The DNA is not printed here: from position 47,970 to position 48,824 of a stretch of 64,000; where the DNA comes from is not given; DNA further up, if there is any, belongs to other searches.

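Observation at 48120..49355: Hemerythrin-like protein convergent with a PAS-LuxR regulator bearing a five-cysteine cluster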

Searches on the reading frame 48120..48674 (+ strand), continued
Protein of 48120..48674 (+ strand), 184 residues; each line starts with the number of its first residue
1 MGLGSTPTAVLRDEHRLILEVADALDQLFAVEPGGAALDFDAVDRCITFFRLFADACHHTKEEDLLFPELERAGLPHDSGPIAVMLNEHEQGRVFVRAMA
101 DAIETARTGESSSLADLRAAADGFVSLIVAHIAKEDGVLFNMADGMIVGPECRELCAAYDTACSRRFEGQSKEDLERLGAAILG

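Call 61: fold_search(model_id=the predicted structure, library=pdb)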
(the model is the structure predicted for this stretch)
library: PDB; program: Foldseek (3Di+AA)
matches with E <= 10: 334; with E <= 0.001: 0
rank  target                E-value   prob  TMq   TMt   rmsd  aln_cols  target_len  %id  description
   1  3cax                  1.1e-02  1.00  0.74  0.40   2.7       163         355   16  Crystal structure of uncharacterized protein PF0695 (released 2008-03-18)
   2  6twn_B                4.3e-01  0.69  0.44  0.29  18.3       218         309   12  Crystal structure of Talin1 R7R8 in complex with CDK1 (206-223) (released 2021-05-12)
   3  7cdf_A                5.0e-01  0.30  0.26  0.08  29.5       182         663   13  Crystal structure of LSD1-CoREST in complex with PRSFLVRRK peptide (released 2021-06-23)
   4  1r0d_B                6.7e-01  0.35  0.32  0.31  11.5       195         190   12  HIP1R THATCH DOMAIN CORE (released 2004-07-06)
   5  6z0c_C                6.7e-01  0.15  0.24  0.23  16.4       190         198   10  Structure of in silico modelled artificial Maquette-3 protein (released 2021-03-17)
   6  8dt0_A                7.8e-01  0.75  0.41  0.51   8.4       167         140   16  Scaffolding protein functional sites using deep learning (released 2022-08-10)
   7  1eq1_MODEL_1_A        8.6e-01  0.28  0.34  0.36   7.8       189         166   13  NMR STRUCTURE OF AN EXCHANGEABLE APOLIPOPROTEIN-MANDUCA SEXTA APOLIPOPHORIN-III (released 2002-02-13)
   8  9f1v                  8.6e-01  0.18  0.28  0.24  14.5       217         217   13  Crystal structure of Borrelia burgdorferi CspZ-YA (released 2025-04-16)
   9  6z0c_A                1.0e+00  0.14  0.25  0.24  16.4       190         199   12  Structure of in silico modelled artificial Maquette-3 protein (released 2021-03-17)
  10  3t6g_D                1.1e+00  0.84  0.46  0.61   5.4       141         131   10  Structure of the complex between NSP3 (SHEP1) and p130Cas (released 2011-11-23)
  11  4atm                  1.1e+00  0.14  0.24  0.20  28.5       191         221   11  Crystal structure of the BAR domain of human Amphiphysin, isoform 1 at 1.8 Angstrom resolution featuring increased order (released 2012-05-30)
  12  9tav_B                1.2e+00  0.89  0.47  0.66   4.1       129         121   15  De novo photoenzyme photoABLE2 in complex with substrate (released 2026-03-25)
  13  5l3d_A                1.3e+00  0.20  0.26  0.08  29.5       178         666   13  Human LSD1/CoREST: LSD1 Y761H mutation (released 2016-05-04)
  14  6ek9                  1.4e+00  0.35  0.33  0.46   8.1       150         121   14  Cytosolic copper storage protein Csp from Streptomyces lividans: Cu loaded form (released 2018-08-08)
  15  9f7i_A                1.4e+00  0.11  0.25  0.22  15.3       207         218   12  Crystal structure of Borrelia burgdorferi B31 CspZ in complex with human FH SCR6-7 (released 2024-12-25)
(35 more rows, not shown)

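Call 73: find_related_loci(query=A2, collection=metagenome_contigs, flank=3000)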
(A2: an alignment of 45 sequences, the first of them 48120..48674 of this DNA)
Query A2 (184 aa) in metagenome_contigs; peptide patterns used: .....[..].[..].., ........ (x = any residue, [..] = any of these).
600 stretches matched a pattern (row limit reached: there are more); 474 encode a relative of the query (tblastn E <= 1e-3); the best 80 are kept; 80 distinct loci.
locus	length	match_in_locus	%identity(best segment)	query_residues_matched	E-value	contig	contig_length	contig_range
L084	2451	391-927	67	5-183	5e-75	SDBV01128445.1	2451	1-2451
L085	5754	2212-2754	65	5-183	2e-72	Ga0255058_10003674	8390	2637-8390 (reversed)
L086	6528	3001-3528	61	6-182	2e-64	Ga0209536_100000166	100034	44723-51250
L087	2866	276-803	60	6-182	7e-64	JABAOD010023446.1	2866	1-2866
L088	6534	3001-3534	57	5-183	5e-63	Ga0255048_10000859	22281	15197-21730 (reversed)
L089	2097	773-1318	56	1-183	2e-64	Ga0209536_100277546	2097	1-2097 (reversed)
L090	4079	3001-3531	57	6-182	6e-63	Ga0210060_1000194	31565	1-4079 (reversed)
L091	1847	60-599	56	2-182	6e-64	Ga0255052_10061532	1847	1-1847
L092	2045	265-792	57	6-182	2e-63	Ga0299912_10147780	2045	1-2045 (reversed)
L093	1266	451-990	56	2-182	1e-65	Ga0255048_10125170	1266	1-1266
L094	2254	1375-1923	54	1-183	5e-62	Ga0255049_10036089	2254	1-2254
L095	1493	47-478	63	40-183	3e-63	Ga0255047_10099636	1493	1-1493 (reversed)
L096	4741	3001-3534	54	6-183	2e-59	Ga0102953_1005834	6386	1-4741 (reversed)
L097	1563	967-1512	52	1-183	3e-60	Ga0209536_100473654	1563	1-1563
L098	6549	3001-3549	52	1-184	8e-58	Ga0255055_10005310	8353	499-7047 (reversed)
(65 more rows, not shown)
